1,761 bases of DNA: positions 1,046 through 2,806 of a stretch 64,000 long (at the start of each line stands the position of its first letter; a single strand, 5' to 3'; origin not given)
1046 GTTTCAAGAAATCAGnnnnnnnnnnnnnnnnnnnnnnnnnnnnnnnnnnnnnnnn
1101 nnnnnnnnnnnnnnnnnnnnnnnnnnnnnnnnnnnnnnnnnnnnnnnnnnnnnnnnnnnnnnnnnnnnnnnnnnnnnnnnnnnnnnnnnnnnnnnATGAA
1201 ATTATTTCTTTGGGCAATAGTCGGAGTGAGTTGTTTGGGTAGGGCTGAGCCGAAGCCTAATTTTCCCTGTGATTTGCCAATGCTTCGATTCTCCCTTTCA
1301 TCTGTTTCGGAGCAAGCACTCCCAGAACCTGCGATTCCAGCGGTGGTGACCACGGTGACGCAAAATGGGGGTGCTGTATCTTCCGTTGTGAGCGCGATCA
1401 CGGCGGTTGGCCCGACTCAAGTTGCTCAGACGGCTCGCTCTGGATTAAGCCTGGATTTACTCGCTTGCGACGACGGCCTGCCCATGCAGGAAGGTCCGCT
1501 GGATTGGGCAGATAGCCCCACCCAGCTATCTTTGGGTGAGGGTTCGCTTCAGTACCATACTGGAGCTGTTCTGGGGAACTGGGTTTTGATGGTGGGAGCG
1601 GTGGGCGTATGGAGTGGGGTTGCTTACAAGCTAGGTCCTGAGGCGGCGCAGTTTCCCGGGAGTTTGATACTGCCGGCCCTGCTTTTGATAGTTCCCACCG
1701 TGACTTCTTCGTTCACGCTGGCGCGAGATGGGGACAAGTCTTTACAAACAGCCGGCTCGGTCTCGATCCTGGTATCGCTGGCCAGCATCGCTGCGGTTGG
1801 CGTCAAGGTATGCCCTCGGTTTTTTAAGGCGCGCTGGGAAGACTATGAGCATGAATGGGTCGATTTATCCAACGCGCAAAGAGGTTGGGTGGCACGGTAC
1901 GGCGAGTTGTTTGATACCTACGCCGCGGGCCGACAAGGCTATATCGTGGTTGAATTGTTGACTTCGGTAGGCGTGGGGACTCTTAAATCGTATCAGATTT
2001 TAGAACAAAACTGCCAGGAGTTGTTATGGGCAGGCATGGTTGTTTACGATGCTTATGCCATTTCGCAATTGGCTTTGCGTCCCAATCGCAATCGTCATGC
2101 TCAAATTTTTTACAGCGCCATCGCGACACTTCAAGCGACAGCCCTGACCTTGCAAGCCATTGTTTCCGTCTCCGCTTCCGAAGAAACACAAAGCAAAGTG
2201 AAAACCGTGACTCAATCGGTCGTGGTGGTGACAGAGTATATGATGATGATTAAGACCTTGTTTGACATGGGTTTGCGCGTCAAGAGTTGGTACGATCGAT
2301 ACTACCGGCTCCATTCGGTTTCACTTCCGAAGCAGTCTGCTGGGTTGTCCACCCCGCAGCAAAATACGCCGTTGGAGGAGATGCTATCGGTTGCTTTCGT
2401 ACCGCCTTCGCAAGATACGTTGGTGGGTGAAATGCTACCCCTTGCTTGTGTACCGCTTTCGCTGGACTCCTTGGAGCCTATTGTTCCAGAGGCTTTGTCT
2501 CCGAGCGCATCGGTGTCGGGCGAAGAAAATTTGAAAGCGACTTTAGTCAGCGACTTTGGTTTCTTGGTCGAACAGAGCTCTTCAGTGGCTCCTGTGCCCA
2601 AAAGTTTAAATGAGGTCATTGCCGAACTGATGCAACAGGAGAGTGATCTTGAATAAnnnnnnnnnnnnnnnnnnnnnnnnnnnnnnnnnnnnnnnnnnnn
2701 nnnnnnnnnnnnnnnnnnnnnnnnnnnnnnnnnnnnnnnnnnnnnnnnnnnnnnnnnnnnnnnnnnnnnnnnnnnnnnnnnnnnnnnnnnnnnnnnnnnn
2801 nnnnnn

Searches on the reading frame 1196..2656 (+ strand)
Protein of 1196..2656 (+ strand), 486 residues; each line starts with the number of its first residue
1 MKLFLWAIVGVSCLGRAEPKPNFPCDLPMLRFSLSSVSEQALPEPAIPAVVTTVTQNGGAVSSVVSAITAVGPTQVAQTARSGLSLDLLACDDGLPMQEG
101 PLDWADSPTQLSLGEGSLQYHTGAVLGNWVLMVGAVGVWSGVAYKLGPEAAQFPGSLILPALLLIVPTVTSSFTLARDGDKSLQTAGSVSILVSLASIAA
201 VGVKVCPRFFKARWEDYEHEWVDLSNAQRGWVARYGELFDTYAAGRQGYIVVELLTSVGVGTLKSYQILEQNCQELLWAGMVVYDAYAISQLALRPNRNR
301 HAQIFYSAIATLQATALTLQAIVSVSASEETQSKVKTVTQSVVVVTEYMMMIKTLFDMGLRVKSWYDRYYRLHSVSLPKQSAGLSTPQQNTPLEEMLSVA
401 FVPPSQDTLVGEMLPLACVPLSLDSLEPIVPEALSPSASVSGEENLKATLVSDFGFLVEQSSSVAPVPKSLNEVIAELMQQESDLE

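Call 23: search_protein_families(library=pfam, proteins=[window:1196-2656:+], max_evalue=0.01)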
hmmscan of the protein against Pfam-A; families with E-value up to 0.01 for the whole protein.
window:1196-2656:+ (486 aa): 0 families

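Call 26: find_homologous_proteins(query=window:1196-2656:+, max_evalue=0.001)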
Query window:1196-2656:+ (486 aa): 9 proteins with E <= 0.001 among 8000 candidates.
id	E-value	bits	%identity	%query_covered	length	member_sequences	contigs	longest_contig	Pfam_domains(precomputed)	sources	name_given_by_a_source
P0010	0.0e+0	1061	100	100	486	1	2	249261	-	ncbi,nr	ncbi:MAG: hypothetical protein I8H75_00865 [Myxococcaceae bacterium]|nr:hypothetical protein [Myxoco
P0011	4.9e-164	565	64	82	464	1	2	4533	-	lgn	-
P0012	3.7e-163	562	58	98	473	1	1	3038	-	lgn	-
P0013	6.2e-159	548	56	100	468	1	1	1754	-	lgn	-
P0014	3.3e-148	512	59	82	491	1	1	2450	-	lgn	-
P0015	1.5e-121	425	57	73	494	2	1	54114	-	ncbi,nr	ncbi:MAG: hypothetical protein I8H75_06240 [Myxococcaceae bacterium]|nr:hypothetical protein [Myxoco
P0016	2.0e-121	424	57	72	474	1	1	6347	-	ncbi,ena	ncbi:MAG: hypothetical protein WCK49_08170 [Myxococcaceae bacterium]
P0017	1.8e-113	398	59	72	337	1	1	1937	-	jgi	jgi:hypothetical protein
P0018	4.6e-6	44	25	60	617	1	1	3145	-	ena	-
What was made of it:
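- Tried and rejected: Homologues of the downstream 486-aa protein exist only at 56-64% identity (call 26).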

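Call 27: find_encoding_contigs(protein=P0015, flank=10000, max_places=4)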
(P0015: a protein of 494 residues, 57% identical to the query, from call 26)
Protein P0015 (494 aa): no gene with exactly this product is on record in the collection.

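Call 28: find_encoding_contigs(protein=P0016, flank=10000, max_places=4)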
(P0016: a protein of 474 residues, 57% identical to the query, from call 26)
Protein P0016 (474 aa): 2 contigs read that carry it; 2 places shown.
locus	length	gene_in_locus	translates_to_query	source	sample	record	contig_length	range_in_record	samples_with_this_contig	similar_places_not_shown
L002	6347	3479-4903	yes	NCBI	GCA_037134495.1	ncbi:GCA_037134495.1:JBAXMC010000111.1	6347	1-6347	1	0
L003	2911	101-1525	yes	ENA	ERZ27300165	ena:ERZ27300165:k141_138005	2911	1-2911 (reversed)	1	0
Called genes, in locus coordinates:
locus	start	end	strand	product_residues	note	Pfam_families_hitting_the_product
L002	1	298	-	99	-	PF09945:DUF2177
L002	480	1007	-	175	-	-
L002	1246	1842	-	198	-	PF00078:RVT_1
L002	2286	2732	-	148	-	-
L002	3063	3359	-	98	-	-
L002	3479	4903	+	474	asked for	-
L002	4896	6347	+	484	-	PF07603:Lcl_C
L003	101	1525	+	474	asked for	-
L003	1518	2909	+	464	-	?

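Call 29: find_encoding_contigs(protein=P0011, flank=10000, max_places=4)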
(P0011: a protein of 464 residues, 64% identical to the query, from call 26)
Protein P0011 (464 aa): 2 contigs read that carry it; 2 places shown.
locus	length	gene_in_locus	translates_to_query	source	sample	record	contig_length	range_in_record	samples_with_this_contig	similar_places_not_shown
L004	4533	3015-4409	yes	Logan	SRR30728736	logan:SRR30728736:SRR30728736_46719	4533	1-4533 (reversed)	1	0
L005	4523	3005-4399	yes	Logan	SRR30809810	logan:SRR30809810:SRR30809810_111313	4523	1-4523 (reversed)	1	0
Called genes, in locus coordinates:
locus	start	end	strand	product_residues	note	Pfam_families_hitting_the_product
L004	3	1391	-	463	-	?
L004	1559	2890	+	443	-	-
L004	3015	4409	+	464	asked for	-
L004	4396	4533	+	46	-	?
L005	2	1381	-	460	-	?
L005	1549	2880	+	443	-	-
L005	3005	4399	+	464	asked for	-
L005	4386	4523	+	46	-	?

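Call 30: find_encoding_contigs(protein=P0012, flank=10000, max_places=4)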
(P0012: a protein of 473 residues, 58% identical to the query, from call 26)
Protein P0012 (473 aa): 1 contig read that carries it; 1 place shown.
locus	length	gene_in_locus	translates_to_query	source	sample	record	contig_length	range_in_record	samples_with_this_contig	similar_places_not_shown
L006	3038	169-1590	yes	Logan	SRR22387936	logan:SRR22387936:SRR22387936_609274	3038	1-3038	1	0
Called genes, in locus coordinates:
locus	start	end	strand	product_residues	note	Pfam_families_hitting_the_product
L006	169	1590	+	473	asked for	-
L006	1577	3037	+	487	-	?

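Call 35: find_related_loci(query=A1, collection=genome_contigs, flank=10000)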
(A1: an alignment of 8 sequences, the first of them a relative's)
Query A1 (486 aa) in genome_contigs; peptide patterns used: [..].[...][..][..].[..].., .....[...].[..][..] (x = any residue, [..] = any of these).
79 stretches matched a pattern; 2 encode a relative of the query (tblastn E <= 1e-3); 2 distinct loci.
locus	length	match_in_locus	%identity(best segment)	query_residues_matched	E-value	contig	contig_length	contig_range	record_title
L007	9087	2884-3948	53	24-378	1e-126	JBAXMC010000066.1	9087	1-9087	MAG: Myxococcaceae bacterium isolate ELA443 MAG443_66, whole genome shotgun sequence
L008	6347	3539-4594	57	21-370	2e-123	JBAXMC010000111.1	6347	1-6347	MAG: Myxococcaceae bacterium isolate ELA443 MAG443_111, whole genome shotgun sequence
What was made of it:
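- On MITE / non-autonomous transposable element: However, the source genome itself is in no searchable collection (call 35), so the genome-wide count is untested.
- Only the relative ELA443 appeared in call 35, so other copies in the same genome are not excluded.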

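Call 36: find_related_loci(query=A1, collection=metagenome_contigs, flank=10000)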
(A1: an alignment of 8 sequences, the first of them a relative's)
Query A1 (486 aa) in metagenome_contigs; peptide patterns used: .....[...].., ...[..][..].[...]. (x = any residue, [..] = any of these).
211 stretches matched a pattern, but none encodes a relative of the query by tblastn (E <= 1e-3).
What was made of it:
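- Tried and rejected: A protein-based metagenome scan found nothing (call 36).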

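Call 42: search_protein_families(library=padloc, proteins=[window:1196-2656:+], max_evalue=0.01)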
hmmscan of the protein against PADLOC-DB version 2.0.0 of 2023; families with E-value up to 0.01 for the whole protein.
window:1196-2656:+ (486 aa): 0 families

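Call 43: search_protein_families(library=ncbifam, proteins=[window:1196-2656:+], max_evalue=0.01)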
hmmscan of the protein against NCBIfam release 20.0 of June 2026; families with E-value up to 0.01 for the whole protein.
window:1196-2656:+ (486 aa): 0 families

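Call 61: find_encoding_contigs(protein=P0010, flank=10000, max_places=6)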
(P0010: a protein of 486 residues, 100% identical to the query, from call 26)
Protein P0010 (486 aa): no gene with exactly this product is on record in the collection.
